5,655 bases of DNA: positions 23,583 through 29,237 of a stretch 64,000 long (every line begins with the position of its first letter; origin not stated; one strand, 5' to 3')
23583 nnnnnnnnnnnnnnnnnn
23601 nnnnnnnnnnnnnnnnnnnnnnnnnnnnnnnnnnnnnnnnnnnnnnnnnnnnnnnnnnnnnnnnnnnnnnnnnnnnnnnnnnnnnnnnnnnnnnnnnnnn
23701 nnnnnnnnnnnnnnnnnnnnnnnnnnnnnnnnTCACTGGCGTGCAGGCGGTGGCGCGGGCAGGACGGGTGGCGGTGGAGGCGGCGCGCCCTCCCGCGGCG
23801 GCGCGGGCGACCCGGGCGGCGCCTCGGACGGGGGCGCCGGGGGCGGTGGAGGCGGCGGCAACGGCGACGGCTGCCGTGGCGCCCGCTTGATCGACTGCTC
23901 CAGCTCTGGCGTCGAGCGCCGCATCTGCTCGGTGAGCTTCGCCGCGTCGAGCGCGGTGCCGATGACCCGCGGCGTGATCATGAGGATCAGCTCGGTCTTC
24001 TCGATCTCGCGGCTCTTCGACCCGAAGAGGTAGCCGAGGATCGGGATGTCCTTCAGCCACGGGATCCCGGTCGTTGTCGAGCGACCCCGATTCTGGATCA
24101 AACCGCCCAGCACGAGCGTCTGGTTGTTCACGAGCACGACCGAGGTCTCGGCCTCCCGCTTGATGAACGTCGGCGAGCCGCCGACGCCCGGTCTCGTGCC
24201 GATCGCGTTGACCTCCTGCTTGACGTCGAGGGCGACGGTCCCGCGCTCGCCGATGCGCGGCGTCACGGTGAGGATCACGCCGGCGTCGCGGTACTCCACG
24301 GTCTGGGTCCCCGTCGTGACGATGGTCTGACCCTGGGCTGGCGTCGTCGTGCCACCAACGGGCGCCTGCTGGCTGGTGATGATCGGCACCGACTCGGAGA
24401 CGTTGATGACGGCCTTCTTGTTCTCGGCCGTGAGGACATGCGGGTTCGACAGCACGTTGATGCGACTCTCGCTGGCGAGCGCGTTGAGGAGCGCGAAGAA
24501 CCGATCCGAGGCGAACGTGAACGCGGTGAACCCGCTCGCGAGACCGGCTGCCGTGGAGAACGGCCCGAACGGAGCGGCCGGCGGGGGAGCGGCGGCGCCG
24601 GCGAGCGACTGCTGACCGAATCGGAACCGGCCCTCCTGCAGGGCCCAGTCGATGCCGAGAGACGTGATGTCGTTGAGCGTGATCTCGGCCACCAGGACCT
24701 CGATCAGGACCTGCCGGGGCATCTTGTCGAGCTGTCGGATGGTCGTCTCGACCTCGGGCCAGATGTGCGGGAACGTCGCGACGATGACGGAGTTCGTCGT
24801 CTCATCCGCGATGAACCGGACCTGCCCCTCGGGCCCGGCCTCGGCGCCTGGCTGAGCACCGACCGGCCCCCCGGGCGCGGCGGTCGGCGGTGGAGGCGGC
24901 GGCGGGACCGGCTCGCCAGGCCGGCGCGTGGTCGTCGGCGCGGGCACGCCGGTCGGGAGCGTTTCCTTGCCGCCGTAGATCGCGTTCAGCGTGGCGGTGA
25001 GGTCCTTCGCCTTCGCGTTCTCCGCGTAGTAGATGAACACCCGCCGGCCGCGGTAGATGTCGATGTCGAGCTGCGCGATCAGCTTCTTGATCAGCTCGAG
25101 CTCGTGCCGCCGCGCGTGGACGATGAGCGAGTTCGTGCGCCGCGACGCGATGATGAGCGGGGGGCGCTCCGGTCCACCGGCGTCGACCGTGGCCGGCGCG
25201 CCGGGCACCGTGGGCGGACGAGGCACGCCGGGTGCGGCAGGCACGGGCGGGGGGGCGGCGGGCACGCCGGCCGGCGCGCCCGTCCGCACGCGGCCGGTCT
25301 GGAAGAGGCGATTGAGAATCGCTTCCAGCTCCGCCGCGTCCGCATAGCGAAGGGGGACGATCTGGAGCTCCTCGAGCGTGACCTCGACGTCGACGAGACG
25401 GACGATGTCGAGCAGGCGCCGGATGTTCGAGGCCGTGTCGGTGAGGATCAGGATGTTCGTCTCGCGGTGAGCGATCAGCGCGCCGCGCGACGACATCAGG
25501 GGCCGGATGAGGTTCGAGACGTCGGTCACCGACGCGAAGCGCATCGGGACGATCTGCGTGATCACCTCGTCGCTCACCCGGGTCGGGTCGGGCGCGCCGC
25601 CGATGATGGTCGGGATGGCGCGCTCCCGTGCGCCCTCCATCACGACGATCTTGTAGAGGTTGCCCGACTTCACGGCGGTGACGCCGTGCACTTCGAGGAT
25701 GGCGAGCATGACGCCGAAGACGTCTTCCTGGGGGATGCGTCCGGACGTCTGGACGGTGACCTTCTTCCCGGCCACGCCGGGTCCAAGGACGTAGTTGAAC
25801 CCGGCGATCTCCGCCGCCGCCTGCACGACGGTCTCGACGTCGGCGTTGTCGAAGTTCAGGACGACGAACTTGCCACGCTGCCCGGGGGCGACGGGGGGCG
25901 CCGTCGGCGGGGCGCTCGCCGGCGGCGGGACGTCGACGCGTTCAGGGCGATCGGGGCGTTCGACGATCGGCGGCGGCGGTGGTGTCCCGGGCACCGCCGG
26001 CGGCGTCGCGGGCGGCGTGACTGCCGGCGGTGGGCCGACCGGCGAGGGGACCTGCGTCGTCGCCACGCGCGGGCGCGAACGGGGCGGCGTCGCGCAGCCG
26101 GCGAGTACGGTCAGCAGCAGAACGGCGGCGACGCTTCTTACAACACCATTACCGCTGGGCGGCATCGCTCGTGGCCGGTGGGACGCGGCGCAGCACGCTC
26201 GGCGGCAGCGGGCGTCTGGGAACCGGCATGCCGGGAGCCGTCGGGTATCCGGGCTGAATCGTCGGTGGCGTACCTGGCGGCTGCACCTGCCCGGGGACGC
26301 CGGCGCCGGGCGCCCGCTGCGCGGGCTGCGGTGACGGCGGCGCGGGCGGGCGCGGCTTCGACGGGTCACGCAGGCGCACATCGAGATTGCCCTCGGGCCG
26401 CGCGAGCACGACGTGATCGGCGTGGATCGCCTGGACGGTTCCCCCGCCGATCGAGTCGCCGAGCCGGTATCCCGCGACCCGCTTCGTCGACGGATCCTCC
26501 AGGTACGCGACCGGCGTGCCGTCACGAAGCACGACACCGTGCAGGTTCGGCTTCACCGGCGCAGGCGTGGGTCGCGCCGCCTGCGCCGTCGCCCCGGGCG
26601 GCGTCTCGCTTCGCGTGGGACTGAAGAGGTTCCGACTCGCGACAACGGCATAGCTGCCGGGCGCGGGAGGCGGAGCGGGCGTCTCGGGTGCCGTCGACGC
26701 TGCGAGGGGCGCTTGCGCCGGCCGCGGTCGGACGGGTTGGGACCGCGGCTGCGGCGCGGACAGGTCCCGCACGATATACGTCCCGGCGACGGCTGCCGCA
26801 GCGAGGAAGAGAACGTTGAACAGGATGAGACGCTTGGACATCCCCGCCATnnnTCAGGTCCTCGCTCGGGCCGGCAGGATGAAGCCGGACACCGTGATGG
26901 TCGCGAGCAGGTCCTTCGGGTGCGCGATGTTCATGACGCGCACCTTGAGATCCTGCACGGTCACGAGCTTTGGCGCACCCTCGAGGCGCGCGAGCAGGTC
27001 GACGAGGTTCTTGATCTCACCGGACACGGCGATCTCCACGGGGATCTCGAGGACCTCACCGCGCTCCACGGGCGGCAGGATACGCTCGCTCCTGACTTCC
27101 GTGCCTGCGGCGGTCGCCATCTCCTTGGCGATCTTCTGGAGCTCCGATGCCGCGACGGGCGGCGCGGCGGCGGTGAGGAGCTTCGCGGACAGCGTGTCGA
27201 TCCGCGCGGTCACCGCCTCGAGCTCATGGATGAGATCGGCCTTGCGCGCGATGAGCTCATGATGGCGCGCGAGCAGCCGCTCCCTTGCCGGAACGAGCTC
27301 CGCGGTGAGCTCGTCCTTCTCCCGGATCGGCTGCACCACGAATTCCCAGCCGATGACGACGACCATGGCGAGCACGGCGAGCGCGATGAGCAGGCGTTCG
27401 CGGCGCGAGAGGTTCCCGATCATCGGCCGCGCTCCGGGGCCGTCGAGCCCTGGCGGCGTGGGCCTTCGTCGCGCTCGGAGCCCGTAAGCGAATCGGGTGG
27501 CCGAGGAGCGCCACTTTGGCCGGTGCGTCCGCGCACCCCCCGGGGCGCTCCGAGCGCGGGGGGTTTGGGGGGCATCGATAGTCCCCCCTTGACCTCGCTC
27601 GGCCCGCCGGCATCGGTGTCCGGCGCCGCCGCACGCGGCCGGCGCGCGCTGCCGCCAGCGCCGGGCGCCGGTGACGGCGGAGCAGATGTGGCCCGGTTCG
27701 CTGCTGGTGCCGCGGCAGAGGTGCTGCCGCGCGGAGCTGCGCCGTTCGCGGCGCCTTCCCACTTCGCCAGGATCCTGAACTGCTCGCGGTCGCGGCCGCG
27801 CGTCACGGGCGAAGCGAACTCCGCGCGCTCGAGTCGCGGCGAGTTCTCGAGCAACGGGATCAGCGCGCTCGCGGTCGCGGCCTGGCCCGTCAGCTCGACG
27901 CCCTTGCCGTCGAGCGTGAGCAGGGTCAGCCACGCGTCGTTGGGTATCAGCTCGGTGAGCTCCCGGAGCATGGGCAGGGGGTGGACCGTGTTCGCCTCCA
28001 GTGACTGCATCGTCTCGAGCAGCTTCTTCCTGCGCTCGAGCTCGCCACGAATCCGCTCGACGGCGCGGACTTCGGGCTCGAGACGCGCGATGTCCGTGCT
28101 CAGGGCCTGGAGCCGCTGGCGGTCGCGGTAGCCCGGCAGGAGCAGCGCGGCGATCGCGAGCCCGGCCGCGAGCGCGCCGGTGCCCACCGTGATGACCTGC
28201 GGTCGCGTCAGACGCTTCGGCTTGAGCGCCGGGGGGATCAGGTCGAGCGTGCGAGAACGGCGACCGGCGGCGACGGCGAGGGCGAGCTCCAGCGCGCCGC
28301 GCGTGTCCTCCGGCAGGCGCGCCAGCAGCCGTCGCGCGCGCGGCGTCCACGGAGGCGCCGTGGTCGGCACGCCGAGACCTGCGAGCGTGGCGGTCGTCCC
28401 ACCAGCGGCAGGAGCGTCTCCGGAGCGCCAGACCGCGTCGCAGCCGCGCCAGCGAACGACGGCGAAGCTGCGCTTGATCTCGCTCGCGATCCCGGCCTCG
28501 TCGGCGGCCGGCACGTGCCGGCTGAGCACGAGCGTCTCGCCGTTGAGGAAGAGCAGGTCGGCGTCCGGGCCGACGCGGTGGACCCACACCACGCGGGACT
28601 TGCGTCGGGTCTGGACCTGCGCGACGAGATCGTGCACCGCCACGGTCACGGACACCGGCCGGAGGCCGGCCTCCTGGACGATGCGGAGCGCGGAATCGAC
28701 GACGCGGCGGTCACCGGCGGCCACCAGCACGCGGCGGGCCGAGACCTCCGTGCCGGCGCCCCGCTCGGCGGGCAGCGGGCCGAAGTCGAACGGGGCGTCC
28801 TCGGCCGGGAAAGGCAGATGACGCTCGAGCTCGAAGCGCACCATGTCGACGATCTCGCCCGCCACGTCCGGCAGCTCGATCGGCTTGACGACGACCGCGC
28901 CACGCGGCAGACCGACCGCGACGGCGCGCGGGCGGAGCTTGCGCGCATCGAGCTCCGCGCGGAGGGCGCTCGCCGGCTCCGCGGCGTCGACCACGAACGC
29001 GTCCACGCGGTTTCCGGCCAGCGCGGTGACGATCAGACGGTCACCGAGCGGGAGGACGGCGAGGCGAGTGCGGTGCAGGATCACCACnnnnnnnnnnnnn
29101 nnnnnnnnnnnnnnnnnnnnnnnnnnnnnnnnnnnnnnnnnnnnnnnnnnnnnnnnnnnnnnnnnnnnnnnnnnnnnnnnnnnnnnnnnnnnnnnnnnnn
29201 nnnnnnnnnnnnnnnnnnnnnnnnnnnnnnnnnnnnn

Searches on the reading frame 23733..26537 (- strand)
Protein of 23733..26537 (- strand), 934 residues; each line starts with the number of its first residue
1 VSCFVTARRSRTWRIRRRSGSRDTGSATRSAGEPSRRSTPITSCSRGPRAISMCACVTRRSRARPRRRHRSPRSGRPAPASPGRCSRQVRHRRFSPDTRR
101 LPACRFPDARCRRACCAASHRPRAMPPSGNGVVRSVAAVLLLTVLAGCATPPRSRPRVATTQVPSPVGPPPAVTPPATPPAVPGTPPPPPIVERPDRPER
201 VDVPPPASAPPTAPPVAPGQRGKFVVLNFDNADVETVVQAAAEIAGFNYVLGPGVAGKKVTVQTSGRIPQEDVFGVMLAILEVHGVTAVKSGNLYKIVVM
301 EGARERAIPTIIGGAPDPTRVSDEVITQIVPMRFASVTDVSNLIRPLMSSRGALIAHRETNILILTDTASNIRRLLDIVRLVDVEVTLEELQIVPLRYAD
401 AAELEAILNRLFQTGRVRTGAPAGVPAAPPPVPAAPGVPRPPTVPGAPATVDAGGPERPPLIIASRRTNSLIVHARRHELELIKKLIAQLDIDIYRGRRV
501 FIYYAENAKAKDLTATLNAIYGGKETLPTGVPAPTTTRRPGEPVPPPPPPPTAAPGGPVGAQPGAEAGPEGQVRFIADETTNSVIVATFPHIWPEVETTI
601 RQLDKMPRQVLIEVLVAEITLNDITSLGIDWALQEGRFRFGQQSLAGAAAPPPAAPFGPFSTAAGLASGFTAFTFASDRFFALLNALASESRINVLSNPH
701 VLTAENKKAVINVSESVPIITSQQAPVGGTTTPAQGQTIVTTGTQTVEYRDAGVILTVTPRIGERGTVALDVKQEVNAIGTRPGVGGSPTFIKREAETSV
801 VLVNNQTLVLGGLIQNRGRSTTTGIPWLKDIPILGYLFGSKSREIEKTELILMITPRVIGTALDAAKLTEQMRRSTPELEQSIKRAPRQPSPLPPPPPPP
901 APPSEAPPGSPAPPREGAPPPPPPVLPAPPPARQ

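Call 6: search_protein_families(library=pfam, proteins=[window:23733-26537:-], max_evalue=0.01)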
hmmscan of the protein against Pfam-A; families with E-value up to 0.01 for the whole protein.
window:23733-26537:- (934 aa): 3 families
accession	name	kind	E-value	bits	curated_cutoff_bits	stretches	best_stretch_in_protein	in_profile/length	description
PF00263.26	Secretin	-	1.1e-45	155.7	27.5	1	686-859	1-168/169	Bacterial type II and III secretion system protein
PF03958.22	Secretin_N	-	1.9e-35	121.3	28.2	3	392-493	2-66/69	Bacterial type II/III secretion system short domain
PF21305.2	type_II_gspD_N0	-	5e-16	58.8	27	1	227-297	1-71/71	GspD-like, N0 domain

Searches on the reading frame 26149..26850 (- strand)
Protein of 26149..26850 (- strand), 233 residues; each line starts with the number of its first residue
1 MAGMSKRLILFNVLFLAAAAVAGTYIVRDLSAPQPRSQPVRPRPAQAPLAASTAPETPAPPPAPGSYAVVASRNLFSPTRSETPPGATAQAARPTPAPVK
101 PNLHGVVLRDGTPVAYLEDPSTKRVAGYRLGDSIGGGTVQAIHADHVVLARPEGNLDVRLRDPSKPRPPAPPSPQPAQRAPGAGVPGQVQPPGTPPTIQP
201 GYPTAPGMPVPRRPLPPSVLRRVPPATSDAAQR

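Call 58: search_protein_families(library=pfam, proteins=[window:26149-26850:-], max_evalue=0.01)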
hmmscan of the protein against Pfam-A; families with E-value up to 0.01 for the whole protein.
window:26149-26850:- (233 aa): 1 family
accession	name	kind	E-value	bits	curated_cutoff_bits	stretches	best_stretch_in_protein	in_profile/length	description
PF11356.14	T2SSC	-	1.2e-06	28.9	27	1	15-151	3-132/141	Type II secretion system protein C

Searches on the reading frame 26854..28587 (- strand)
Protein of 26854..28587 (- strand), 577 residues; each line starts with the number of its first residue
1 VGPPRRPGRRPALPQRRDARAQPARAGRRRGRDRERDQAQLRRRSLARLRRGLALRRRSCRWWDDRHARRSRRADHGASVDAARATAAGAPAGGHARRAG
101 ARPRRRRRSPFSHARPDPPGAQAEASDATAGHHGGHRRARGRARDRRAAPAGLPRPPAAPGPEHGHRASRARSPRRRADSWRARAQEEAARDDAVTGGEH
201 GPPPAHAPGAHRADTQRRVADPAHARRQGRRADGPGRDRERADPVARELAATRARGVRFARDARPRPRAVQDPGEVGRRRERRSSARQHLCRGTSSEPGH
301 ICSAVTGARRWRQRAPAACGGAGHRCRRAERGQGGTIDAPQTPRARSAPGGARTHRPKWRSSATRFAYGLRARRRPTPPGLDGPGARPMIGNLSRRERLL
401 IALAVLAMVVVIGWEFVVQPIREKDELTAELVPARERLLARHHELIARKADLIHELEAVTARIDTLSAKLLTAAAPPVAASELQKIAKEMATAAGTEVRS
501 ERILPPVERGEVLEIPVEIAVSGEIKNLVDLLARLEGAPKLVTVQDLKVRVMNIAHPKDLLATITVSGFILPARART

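Call 58: search_protein_families(library=pfam, proteins=[window:26854-28587:-], max_evalue=0.01)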
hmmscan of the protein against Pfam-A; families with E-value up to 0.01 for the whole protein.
window:26854-28587:- (577 aa): 3 families
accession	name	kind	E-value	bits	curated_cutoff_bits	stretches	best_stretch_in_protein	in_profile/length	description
PF10741.14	T2SSM_b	-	2e-12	47.4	21.7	1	468-569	4-110/111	Type II secretion system (T2SS), protein M subtype b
PF04612.17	T2SSM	-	3.7e-06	27.7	27.8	1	392-466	10-83/160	Type II secretion system (T2SS), protein M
PF04350.18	PilO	-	0.00074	20.1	22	1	482-554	54-126/145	Pilus assembly protein, PilO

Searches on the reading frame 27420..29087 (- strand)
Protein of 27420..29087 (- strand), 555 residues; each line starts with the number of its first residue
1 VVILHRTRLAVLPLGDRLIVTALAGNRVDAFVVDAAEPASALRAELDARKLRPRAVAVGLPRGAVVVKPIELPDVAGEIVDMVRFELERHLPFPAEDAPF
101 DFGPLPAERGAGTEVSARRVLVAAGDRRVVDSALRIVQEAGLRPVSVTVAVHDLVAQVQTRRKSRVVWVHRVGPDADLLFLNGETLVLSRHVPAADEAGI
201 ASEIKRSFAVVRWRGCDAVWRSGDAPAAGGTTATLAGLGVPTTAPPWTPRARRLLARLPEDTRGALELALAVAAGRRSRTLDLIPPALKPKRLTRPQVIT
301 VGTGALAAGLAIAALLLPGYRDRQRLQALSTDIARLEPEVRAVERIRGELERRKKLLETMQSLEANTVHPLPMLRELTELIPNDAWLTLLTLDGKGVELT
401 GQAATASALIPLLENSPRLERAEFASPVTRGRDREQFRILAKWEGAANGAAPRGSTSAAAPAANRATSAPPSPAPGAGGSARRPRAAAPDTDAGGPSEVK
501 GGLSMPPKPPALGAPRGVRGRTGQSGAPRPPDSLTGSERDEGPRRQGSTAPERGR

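Call 26: search_protein_families(library=pfam, proteins=[window:27420-29087:-], max_evalue=0.001)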
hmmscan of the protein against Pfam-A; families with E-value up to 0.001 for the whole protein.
window:27420-29087:- (555 aa): 2 families
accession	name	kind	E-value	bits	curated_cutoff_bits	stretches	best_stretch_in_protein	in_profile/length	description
PF05137.18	PilN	-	2.3e-12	47.2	22.8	1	373-441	2-76/78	Fimbrial assembly protein (PilN)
PF11104.14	PilM_2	-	5e-09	36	27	1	17-156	25-164/340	Type IV pilus assembly protein PilM;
